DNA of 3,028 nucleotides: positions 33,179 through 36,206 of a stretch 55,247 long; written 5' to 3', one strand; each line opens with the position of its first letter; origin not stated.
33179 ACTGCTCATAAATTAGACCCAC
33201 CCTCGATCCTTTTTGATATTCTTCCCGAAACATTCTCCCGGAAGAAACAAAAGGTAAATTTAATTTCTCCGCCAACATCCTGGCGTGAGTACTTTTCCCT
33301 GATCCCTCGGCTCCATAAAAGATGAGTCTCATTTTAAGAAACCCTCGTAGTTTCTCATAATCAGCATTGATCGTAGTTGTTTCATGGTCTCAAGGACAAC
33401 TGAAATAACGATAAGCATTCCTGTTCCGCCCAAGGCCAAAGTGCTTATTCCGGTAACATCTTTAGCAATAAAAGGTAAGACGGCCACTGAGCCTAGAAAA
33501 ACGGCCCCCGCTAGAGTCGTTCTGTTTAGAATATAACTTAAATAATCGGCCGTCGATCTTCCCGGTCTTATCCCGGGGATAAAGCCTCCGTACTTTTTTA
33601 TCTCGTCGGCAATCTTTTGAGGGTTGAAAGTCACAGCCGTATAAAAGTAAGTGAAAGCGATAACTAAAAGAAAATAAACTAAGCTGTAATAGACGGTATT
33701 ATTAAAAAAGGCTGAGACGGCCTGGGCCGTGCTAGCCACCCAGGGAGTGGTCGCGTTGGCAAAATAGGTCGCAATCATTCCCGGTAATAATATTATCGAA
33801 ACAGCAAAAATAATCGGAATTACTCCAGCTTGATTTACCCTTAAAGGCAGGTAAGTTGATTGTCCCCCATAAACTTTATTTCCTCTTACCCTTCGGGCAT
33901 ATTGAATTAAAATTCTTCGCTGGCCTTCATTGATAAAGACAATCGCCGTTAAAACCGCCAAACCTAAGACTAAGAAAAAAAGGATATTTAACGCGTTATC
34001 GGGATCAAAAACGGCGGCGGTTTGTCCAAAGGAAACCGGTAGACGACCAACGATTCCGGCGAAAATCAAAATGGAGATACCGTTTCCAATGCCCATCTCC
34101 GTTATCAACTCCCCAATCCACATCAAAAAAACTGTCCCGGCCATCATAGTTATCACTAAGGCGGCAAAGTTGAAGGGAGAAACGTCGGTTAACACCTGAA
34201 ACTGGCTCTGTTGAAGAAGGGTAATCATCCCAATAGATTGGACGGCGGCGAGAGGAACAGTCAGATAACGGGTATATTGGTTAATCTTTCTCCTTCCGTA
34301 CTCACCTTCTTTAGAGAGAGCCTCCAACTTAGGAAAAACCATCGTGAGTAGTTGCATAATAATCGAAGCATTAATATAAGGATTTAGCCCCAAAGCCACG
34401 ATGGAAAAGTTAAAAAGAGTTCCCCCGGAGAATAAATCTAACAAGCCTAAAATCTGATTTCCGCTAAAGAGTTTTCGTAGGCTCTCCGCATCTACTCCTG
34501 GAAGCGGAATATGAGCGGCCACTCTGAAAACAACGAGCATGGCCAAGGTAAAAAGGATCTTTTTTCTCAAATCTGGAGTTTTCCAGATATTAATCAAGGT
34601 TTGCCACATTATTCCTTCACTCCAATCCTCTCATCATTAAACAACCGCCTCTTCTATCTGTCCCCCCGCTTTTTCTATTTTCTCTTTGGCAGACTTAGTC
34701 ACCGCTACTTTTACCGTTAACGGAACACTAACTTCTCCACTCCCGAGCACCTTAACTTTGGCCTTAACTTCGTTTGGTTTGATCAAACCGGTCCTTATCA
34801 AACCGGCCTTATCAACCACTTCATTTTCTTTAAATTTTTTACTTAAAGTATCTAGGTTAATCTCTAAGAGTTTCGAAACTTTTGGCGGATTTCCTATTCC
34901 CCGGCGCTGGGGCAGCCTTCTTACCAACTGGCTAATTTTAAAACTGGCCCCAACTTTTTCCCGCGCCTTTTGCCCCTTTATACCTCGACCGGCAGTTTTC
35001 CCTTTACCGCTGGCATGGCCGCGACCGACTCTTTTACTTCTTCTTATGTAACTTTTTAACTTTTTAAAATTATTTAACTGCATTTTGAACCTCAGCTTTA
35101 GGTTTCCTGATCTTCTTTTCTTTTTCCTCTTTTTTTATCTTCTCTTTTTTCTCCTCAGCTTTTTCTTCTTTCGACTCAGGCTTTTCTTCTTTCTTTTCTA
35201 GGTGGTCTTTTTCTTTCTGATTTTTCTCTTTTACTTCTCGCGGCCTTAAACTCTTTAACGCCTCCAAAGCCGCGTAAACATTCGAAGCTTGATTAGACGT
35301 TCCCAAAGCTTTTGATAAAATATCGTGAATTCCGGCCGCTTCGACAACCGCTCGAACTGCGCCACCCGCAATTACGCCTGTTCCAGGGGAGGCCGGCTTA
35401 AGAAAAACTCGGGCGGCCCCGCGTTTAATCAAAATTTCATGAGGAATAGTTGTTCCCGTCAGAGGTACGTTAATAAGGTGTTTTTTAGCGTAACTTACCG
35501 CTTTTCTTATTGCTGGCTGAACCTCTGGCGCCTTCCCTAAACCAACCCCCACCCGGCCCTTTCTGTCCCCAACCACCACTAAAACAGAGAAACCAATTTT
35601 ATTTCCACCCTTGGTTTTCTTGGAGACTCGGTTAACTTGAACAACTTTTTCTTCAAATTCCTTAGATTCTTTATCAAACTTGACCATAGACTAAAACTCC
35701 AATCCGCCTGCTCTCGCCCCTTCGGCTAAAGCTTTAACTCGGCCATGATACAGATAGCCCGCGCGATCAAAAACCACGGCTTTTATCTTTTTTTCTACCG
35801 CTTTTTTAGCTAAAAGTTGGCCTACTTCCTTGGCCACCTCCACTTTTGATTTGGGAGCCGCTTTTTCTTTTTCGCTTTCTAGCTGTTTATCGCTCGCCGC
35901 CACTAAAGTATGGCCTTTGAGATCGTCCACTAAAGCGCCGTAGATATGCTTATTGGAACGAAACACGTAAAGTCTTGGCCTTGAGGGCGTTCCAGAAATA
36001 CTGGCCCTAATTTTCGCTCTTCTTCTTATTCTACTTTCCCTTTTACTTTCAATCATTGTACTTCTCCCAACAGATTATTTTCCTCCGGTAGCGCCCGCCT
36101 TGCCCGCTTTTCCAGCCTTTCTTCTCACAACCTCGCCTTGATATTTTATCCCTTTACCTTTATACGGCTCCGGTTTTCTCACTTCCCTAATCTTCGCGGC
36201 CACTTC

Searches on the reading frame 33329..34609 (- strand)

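Call 72: search_protein_families(library=pfam, proteins=[window:33329-34609:-], max_evalue=0.00001)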
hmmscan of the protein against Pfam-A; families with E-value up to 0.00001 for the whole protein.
window:33329-34609:- (426 aa): 1 family
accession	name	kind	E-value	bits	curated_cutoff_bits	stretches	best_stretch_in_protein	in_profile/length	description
PF00344.25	SecY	-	1.2e-109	366.9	32.2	1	69-409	1-306/306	SecY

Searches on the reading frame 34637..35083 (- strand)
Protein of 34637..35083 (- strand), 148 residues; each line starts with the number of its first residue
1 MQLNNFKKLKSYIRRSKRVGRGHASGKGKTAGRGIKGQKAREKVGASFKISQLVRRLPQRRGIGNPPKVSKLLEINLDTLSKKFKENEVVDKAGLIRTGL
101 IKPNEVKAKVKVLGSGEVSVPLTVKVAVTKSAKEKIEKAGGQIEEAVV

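Call 72: search_protein_families(library=pfam, proteins=[window:34637-35083:-], max_evalue=0.00001)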
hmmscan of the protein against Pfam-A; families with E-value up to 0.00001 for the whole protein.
window:34637-35083:- (148 aa): 1 family
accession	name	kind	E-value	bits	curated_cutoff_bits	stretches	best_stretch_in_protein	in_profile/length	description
PF00828.25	Ribosomal_L27A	-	6e-16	59.1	21.5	1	74-144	1-72/72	Ribosomal proteins 50S-L15, 50S-L18e, 60S-L27A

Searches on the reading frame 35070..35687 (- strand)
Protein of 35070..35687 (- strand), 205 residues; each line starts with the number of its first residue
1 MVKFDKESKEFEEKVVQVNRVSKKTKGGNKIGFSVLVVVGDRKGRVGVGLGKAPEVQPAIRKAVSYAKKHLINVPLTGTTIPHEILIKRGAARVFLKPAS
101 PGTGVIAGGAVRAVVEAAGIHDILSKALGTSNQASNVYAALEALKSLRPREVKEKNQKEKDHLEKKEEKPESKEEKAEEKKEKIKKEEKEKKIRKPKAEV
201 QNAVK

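Call 72: search_protein_families(library=pfam, proteins=[window:35070-35687:-], max_evalue=0.00001)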
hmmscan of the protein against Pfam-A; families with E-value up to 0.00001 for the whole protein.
window:35070-35687:- (205 aa): 2 families
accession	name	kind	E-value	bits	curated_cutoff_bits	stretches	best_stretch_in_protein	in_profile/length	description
PF00333.26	Ribosomal_S5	-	9e-26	90.1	27.1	1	11-75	1-65/65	Ribosomal protein S5, N-terminal domain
PF03719.21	Ribosomal_S5_C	-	1.5e-24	85.6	21.5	1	88-151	2-65/71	Ribosomal protein S5, C-terminal domain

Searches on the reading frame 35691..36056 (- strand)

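Call 72: search_protein_families(library=pfam, proteins=[window:35691-36056:-], max_evalue=0.00001)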
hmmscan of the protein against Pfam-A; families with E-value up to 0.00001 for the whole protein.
window:35691-36056:- (121 aa): 1 family
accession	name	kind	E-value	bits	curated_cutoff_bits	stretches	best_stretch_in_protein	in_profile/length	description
PF00861.27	Ribosomal_L18p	-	1.3e-39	135.6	27.8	1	4-121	2-116/116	Ribosomal L18 of archaea, bacteria, mitoch. and chloroplast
